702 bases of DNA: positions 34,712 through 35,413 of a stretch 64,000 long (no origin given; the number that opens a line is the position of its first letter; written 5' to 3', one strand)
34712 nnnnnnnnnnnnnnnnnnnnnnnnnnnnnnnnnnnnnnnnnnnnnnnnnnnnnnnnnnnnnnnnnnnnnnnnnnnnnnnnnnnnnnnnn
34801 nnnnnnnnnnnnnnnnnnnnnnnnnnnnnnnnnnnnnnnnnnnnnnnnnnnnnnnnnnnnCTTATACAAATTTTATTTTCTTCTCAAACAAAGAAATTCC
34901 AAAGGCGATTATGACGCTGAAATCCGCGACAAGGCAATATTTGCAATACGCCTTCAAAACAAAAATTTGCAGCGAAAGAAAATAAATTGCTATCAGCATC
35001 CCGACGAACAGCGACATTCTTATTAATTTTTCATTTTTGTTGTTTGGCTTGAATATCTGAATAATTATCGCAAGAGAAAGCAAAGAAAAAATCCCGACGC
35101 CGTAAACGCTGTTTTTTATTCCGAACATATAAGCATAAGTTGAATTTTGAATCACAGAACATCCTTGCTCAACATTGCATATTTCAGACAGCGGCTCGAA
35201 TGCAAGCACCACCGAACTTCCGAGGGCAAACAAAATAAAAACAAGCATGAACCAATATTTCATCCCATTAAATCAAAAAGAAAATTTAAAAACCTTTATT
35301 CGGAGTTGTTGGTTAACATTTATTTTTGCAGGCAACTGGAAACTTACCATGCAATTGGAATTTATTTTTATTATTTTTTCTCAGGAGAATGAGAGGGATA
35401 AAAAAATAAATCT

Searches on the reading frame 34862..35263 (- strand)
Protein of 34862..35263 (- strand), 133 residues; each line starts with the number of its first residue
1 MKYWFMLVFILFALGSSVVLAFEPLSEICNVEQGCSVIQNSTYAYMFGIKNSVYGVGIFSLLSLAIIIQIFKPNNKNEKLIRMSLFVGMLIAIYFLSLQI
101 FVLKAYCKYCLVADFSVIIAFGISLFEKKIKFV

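Call 93: search_protein_families(library=pfam, proteins=[window:34862-35263:-])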
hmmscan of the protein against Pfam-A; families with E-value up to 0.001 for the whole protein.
window:34862-35263:- (133 aa): 1 family
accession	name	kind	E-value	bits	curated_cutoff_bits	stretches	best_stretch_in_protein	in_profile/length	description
PF07884.19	VKOR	-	4.8e-15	56.3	27.5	1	4-124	1-133/134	Vitamin K epoxide reductase family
